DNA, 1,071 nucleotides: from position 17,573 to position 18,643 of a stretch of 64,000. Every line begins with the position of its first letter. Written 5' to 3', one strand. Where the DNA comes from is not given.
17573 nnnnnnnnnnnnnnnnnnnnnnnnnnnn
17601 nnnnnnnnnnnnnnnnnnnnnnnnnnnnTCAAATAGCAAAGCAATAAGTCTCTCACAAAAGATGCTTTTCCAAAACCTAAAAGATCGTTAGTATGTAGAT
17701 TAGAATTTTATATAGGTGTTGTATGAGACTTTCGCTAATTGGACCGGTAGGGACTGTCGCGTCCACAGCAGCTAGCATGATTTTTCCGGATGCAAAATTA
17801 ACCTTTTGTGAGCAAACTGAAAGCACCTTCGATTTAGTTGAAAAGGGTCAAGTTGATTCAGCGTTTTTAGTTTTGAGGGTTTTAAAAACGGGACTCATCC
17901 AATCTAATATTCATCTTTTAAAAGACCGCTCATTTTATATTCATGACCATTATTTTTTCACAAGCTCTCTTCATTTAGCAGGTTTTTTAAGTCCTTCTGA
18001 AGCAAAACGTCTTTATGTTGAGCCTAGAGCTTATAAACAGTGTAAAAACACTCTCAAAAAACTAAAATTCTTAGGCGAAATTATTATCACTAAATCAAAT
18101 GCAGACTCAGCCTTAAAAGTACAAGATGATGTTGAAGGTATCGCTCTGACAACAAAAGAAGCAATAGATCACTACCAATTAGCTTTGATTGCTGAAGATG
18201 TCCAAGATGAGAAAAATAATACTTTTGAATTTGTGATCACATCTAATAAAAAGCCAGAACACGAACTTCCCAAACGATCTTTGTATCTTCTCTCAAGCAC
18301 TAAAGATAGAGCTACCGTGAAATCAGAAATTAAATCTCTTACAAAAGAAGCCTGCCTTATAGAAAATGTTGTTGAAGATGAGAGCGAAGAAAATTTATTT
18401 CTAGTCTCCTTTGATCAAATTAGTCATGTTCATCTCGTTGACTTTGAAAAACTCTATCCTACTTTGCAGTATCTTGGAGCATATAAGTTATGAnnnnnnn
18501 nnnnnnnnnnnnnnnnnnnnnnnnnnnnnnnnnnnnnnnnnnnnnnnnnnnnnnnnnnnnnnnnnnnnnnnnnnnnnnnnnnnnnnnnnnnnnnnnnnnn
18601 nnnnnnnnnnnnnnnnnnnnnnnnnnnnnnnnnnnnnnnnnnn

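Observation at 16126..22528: Shikimate supraoperon led by a catalytically eroded prephenate-dehydratase-like gene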

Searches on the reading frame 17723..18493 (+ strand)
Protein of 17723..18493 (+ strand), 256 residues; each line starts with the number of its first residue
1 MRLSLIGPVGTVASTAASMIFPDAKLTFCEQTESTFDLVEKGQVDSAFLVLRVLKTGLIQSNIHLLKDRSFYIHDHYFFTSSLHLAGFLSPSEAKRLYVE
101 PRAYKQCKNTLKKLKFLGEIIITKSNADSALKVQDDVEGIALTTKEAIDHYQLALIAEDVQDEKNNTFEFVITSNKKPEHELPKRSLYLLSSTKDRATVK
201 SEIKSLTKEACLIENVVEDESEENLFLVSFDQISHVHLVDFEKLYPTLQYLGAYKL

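Call 3: search_protein_families(library=pfam, proteins=[window:17723-18493:+], max_evalue=1)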
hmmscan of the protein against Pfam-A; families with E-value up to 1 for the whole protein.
window:17723-18493:+ (256 aa): 2 families
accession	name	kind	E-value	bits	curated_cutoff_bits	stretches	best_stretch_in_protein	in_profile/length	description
PF00800.23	PDT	-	4.9e-22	79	25.2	1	5-177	3-180/181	Prephenate dehydratase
PF20922.3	Anamorsin_N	-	0.054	13.6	27.1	0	79-112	107-140/163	Anamorsin, N-terminal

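Call 4: search_protein_families(library=ncbifam, proteins=[window:17723-18493:+], max_evalue=1)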
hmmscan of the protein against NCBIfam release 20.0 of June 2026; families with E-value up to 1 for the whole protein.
window:17723-18493:+ (256 aa): 3 families
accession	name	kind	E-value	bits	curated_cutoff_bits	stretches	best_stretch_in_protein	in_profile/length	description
NF008866.0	PRK11899.1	equivalog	7.5e-18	64.8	359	1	3-180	8-187/283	prephenate dehydratase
NF008865.0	PRK11898.1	equivalog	3e-17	62.7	219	1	2-181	3-190/284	prephenate dehydratase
NF007910.0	PRK10622.1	equivalog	4.4e-06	25.9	577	1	2-186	105-298/386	bifunctional chorismate mutase/prephenate dehydratase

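Call 5: find_homologous_proteins(query=window:17723-18493:+, max_evalue=0.001)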
Query window:17723-18493:+ (256 aa): 1 proteins with E <= 0.001 among 603 candidates.
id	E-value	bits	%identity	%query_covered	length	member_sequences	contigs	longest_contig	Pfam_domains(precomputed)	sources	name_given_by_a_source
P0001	4.3e-161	552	100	100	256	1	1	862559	PF00800.24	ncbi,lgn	-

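Call 8: find_encoding_contigs(protein=P0001, flank=10000, max_places=4)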
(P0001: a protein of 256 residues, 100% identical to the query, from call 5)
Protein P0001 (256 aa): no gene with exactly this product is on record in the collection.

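Call 9: find_related_loci(query=window:17723-18493:+, collection=genome_contigs, flank=10000)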
Query window:17723-18493:+ (256 aa) in genome_contigs; peptide patterns used: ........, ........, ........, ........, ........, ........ (x = any residue, [..] = any of these).
81 stretches matched a pattern, but none encodes a relative of the query by tblastn (E <= 1e-3).

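Call 10: search_solved_structures(query=window:17723-18493:+, max_evalue=1, show_alignments=3)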
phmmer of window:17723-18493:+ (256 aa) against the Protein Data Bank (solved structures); distinct sequences matched with E-value up to 1: 6.
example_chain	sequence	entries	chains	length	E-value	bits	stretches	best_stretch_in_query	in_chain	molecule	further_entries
6vh5_A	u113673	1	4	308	6.8e-13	52.1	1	2-183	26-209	Prephenate dehydratase:Amino acid-binding ACT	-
4lub_A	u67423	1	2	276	0.0031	20.5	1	1-183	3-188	Putative prephenate dehydratase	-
2qmx_A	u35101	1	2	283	0.0041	20.1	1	28-178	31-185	Prephenate dehydratase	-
7alz_A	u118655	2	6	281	0.0081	19.1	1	10-178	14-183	Prephenate dehydratase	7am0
2vt8_A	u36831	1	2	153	0.83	12.6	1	185-249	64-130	PROTEASOME INHIBITOR PI31 SUBUNIT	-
4ouh_A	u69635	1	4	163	0.96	12.4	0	185-249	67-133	Proteasome inhibitor PI31 subunit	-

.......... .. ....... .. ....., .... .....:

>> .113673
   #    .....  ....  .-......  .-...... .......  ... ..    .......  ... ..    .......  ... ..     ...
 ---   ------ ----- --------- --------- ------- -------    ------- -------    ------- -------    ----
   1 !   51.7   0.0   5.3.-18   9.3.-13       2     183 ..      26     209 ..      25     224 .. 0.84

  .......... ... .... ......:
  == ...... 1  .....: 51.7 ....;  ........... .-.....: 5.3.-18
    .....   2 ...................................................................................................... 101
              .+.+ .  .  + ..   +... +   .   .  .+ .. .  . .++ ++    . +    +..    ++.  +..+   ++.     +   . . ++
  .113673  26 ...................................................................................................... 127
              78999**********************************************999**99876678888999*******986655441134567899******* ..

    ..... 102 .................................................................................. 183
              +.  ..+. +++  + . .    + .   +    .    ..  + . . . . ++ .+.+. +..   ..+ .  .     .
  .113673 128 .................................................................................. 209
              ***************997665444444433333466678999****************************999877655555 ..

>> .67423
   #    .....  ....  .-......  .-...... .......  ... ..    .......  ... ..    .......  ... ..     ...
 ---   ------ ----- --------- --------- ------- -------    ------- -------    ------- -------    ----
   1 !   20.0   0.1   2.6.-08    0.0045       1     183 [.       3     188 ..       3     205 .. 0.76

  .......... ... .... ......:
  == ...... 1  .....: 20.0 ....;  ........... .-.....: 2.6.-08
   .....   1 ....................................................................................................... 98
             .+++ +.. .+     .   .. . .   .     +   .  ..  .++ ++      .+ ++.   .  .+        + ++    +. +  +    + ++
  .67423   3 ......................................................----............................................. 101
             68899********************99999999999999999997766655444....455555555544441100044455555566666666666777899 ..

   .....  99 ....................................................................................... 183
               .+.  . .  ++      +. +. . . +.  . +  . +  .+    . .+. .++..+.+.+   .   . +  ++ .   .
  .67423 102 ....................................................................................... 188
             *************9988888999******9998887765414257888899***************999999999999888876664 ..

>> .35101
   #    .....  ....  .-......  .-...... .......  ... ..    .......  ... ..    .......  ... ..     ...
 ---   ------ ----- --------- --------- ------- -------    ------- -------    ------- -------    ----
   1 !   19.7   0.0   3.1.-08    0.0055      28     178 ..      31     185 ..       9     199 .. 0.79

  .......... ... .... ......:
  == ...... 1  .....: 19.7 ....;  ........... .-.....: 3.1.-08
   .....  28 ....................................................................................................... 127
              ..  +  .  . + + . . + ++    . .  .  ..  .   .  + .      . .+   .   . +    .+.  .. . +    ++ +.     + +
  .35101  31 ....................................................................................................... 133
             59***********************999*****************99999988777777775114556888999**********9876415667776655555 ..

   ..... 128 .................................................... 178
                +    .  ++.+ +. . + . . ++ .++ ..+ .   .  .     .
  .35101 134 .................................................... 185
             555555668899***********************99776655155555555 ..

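Call 11: list_cluster_members(proteins=[window:17723-18493:+, window:18490-19623:+, window:19604-20890:+, window:21425-22528:+, window:16126-17628:-, window:15077-16129:+])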
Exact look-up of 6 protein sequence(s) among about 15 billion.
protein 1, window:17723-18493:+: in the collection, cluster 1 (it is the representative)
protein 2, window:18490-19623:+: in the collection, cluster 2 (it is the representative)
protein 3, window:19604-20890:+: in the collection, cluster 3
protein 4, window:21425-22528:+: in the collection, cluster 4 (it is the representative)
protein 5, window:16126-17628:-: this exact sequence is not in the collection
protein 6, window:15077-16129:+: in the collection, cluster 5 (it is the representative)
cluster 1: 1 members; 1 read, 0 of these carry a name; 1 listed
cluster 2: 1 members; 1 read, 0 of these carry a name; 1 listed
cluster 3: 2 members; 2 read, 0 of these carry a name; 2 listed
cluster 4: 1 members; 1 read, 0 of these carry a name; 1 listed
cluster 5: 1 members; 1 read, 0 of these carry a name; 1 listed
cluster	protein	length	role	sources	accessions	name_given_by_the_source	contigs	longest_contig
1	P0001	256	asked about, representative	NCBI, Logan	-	-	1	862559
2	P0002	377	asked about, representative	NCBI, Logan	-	-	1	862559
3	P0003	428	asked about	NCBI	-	-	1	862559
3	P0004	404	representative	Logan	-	-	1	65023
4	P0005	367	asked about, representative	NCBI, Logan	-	-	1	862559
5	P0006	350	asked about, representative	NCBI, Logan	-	-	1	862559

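Call 13: search_protein_representatives(protein=window:17723-18493:+)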
Query: 256 residues. Proteins with E-value up to 0.001 (for the whole library): 610; up to 1e-10: 23; up to 1e-30: 2. The best 150 are listed.
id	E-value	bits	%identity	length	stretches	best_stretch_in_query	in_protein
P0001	1.4e-161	551.8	100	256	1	1-256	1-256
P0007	7.0e-32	127.4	30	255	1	1-254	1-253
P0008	2.3e-22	96.2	36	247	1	1-179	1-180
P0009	8.1e-19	84.6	29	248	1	1-203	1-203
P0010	3.0e-18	82.8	31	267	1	1-182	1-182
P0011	2.8e-17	79.6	33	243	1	3-180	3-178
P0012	6.6e-17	78.4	27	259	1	1-254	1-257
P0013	8.3e-16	74.8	32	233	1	3-179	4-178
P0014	1.8e-15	73.7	30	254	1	1-195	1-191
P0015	2.9e-14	69.7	27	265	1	2-210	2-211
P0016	7.3e-14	68.4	34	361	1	5-180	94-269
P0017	1.4e-13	67.4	28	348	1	2-178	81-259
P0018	1.7e-13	67.2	32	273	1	1-176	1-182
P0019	5.6e-13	65.5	30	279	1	2-183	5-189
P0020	9.1e-13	64.8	26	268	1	4-246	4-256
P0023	2.9e-12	63.2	31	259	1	3-228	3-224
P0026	6.6e-11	58.8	25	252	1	5-210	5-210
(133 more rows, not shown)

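Call 18: find_homologous_proteins(query=A1, max_evalue=1e-10)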
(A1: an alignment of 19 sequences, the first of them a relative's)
Query A1 (19 sequences) (256 aa, profile of the alignment): 8 proteins with E <= 1e-10 among 5230 candidates.
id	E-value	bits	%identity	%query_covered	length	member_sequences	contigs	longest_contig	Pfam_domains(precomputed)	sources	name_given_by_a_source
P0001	2.4e-74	268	100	100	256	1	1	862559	PF00800.24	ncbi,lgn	-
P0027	4.5e-71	258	24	77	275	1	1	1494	PF00800.24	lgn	-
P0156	3.6e-59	219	22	77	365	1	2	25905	PF00800.24,PF01842.32,PF01817.27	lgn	-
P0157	1.6e-52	197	22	68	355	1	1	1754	PF00800.24,PF01842.32,PF01817.27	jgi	jgi:chorismate mutase/prephenate dehydratase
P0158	3.0e-50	189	20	67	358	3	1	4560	PF00800.24,PF01842.32,PF01817.27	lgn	-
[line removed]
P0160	3.8e-25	107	21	70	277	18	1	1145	PF00800.24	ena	-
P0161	4.0e-20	91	23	75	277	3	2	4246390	PF00800.24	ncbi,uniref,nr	ncbi:prephenate dehydratase [Salipiger abyssi]|uniref:prephenate dehydratase n=1 Tax=Salipiger abyss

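Call 19: find_encoding_contigs(protein=P0007, flank=10000, max_places=3)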
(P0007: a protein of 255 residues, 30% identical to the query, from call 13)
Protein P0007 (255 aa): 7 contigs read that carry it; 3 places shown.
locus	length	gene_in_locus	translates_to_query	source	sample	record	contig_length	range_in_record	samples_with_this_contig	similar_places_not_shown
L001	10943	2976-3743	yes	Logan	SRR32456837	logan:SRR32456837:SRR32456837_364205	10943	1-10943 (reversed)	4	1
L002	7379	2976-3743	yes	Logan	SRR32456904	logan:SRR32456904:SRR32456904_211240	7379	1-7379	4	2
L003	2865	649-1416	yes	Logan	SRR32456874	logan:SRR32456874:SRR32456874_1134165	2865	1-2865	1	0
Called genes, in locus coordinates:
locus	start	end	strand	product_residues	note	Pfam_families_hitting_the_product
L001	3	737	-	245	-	?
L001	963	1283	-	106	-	-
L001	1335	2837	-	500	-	PF01487:DHquinase_I, PF08501:Shikimate_dh_N, PF01488:Shikimate_DH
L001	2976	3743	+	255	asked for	PF00800:PDT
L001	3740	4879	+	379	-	PF13685:Fe-ADH_2, PF01761:DHQ_synthase, PF24621:DHQS_C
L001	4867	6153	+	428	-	PF00275:EPSP_synthase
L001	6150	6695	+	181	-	PF01202:SKI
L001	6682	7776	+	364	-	PF01264:Chorismate_synt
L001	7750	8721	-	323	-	PF09084:NMT1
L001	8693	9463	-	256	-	PF00528:BPD_transp_1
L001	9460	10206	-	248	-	PF02463:SMC_N (weak), PF00005:ABC_tran, PF13304:AAA_21 (faint)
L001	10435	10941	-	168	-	?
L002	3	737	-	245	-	?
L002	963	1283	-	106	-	-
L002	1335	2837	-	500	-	PF01487:DHquinase_I, PF08501:Shikimate_dh_N, PF01488:Shikimate_DH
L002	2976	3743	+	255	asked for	PF00800:PDT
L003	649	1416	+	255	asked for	PF00800:PDT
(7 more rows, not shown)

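Call 20: find_encoding_contigs(protein=P0008, flank=10000, max_places=3)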
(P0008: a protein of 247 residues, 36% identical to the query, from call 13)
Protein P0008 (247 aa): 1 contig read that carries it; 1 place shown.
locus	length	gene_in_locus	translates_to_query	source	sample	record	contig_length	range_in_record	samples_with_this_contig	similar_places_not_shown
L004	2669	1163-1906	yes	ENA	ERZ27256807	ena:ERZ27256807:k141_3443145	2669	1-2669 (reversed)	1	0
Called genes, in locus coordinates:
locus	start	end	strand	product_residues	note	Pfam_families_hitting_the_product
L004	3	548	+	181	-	?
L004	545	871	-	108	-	-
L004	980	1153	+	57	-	-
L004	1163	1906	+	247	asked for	PF00800:PDT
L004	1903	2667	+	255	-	?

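Call 23: find_related_loci(query=A2, collection=genome_contigs, flank=8000)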
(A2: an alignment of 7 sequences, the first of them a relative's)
Query A2 (247 aa) in genome_contigs; peptide patterns used: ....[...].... (x = any residue, [..] = any of these).
223 stretches matched a pattern; 205 encode a relative of the query (tblastn E <= 1e-3); the best 80 are kept; 80 distinct loci.
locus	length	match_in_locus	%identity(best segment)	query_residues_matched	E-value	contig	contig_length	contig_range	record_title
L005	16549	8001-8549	44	1-183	3e-49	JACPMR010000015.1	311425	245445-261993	MAG: Candidatus Woesearchaeota archaeon isolate NC_groundwater_554_Ag_S-0.1um_37_18 S35_SO-1_scaffold_226885, whole geno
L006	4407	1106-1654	43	1-183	9e-49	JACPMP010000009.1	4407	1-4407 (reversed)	MAG: Candidatus Woesearchaeota archaeon isolate NC_groundwater_552_Ag_S-0.1um_34_16 S35_SO-1_scaffold_69572, whole genom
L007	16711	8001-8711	38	1-230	1e-47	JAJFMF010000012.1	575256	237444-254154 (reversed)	MAG: Chlamydiae bacterium isolate OFTM116 OFTM116_11, whole genome shotgun sequence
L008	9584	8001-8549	43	1-183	3e-47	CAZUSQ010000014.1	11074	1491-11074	MAG TPA_asm: uncultured Methanosarcinales archaeon isolate SRP269290_co1_892 genome assembly, contig: NODE_9048_length_1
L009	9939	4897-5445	43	1-183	6e-47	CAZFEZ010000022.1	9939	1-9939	MAG TPA_asm: uncultured Methanosarcinales archaeon isolate binchicken_co38_1194 genome assembly, contig: NODE_14458_leng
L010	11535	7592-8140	43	1-183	4e-46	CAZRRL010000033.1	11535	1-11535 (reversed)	MAG TPA_asm: uncultured Methanosarcinales archaeon isolate binchicken_co251_826 genome assembly, contig: NODE_7869_lengt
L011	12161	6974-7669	38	1-227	1e-45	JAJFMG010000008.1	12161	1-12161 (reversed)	MAG: Chlamydiae bacterium isolate OFTM164 OFTM164_7, whole genome shotgun sequence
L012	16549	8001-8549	43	1-183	2e-45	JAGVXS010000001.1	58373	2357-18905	Candidatus Woesearchaeota archaeon isolate RIFCSPHIGHO2_02_FULL_40_54 rifcsphigho2_02_scaffold_526, whole genome shotgun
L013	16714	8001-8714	38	1-239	1e-45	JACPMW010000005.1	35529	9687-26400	MAG: Candidatus Woesearchaeota archaeon isolate NC_groundwater_559_Ag_S-0.1um_40_64 S35_SO-1_scaffold_66325, whole genom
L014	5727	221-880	39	1-221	3e-45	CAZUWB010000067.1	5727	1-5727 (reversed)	MAG TPA_asm: uncultured Methanosarcinales archaeon isolate binchicken_co125_976 genome assembly, contig: NODE_27957_leng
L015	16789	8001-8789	36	1-246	4e-45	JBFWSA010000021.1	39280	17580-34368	MAG: Simkaniaceae bacterium isolate CA_2019_TPBF_219 NODE_6000_length_39280_cov_4.832376_TPBF, whole genome shotgun sequ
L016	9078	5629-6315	38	1-233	7e-45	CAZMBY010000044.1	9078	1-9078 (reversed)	MAG TPA_asm: uncultured Methanosarcinales archaeon isolate binchicken_co125_1124 genome assembly, contig: NODE_15580_len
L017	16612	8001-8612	41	1-201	5e-44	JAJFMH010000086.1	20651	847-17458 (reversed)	MAG: Chlamydiae bacterium isolate OFTM179 OFTM179_85, whole genome shotgun sequence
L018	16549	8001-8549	40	1-183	7e-44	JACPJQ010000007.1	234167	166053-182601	MAG: Candidatus Woesearchaeota archaeon isolate NC_groundwater_472_Ag_B-0.1um_38_40 S34_3B_scaffold_585965, whole genome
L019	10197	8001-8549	40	1-183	2e-43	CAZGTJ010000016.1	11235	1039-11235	MAG TPA_asm: uncultured Methanosarcinales archaeon isolate binchicken_co125_225 genome assembly, contig: NODE_11847_leng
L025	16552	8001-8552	40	1-183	7e-41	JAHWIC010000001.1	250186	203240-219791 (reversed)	MAG: Candidatus Woesearchaeota archaeon isolate Yap2000.bin4.8 contig-145_2, whole genome shotgun sequence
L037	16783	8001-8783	32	1-246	2e-36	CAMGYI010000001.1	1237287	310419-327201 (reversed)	uncultured Chlamydia sp. isolate XBO_Chlam_UCL genome assembly, contig: scaffold1_size1237287, whole genome shotgun sequ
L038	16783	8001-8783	33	1-246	2e-37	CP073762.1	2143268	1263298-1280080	MAG: Simkaniaceae bacterium isolate M30B2 chromosome, complete genome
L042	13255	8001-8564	40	1-185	2e-35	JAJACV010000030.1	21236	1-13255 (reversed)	MAG: Chlamydiae bacterium isolate O_S4.2_7 S4CHLAM7_30, whole genome shotgun sequence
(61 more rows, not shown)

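Call 26: search_protein_families(library=pfam, proteins=[L007:6705-7718:+, L007:7715-7990:+, L007:5657-6490:-, L007:5245-5676:+, L015:5801-6721:+, L015:6685-7737:+, L015:7738-8019:+, L011:6675-6977:+, L042:7227-7997:+, L042:6970-7230:+], max_evalue=0.01)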
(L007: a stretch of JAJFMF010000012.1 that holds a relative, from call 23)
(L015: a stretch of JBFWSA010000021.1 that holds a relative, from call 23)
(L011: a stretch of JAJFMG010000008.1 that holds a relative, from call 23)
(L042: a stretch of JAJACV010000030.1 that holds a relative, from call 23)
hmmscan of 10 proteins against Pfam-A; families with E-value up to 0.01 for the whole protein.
L007:6705-7718:+ (337 aa): 3 families
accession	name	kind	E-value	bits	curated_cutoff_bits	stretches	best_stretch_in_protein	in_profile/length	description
PF00793.26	DAHP_synth_1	-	9.2e-81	271.1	25.5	1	85-323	6-261/270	DAHP synthetase I family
PF03102.20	NeuB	-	3.5e-10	40.2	22.1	1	145-334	56-237/241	NeuB family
PF18152.6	DAHP_snth_FXD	-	1.3e-05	25.3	27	1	1-62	1-62/67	DAHP synthase ferredoxin-like domain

L007:7715-7990:+ (91 aa): 2 families
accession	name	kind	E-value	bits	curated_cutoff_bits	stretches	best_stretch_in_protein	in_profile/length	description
PF01817.26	CM_2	-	1e-22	80.5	27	1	6-83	1-78/80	Chorismate mutase type II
PF23203.1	KIF21A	-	0.0073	16.5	28.5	0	7-55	26-74/161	KIF21A-like domain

L007:5657-6490:- (277 aa): 3 families
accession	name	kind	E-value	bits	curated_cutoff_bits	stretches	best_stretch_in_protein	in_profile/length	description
PF20463.3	PDH_C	-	5e-17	62.5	22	1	148-248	1-98/102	Prephenate dehydrogenase, dimerization domain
PF02153.23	PDH_N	-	5.1e-17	62.2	26.5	1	43-145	38-153/154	Prephenate dehydrogenase, nucleotide-binding domain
PF03807.23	F420_oxidored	-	0.00017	22.5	21.6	1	36-83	46-92/94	NADP oxidoreductase coenzyme F420-dependent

L007:5245-5676:+ (143 aa): 0 families

L015:5801-6721:+ (306 aa): 1 family
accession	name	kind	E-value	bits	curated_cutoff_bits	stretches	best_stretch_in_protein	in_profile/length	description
PF01063.24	Aminotran_4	-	1.3e-39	136.8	28.5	1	48-262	12-223/223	Amino-transferase class IV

L015:6685-7737:+ (350 aa): 3 families
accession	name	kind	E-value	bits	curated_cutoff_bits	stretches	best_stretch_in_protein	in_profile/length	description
PF00793.26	DAHP_synth_1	-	6.9e-84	281.4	25.5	1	97-340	9-265/270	DAHP synthetase I family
PF03102.20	NeuB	-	1e-07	32.1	22.1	1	161-342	62-235/241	NeuB family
PF18152.6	DAHP_snth_FXD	-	4.4e-05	23.7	27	1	11-73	1-63/67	DAHP synthase ferredoxin-like domain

L015:7738-8019:+ (93 aa): 2 families
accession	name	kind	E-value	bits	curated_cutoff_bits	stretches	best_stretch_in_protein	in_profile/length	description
PF01817.26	CM_2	-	7.9e-19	68.1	27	1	7-84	1-78/80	Chorismate mutase type II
PF05837.17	CENP-H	-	0.0074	16.6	29.9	1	3-79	104-182/202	Centromere protein H (CENP-H)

L011:6675-6977:+ (100 aa): 1 family
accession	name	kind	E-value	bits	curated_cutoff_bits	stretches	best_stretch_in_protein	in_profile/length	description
PF01817.26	CM_2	-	6.5e-19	68.4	27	1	16-93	1-78/80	Chorismate mutase type II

L042:7227-7997:+ (256 aa): 2 families
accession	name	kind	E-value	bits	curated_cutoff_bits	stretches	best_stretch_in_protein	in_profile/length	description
PF02153.23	PDH_N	-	5.3e-13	49.2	26.5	1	39-108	38-108/154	Prephenate dehydrogenase, nucleotide-binding domain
PF20463.3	PDH_C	-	6.3e-10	39.7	22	1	146-247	1-101/102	Prephenate dehydrogenase, dimerization domain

L042:6970-7230:+ (86 aa): 1 family
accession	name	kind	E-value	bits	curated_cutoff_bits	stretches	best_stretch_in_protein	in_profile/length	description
PF01817.26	CM_2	-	9.5e-18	64.6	27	1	10-85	2-77/80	Chorismate mutase type II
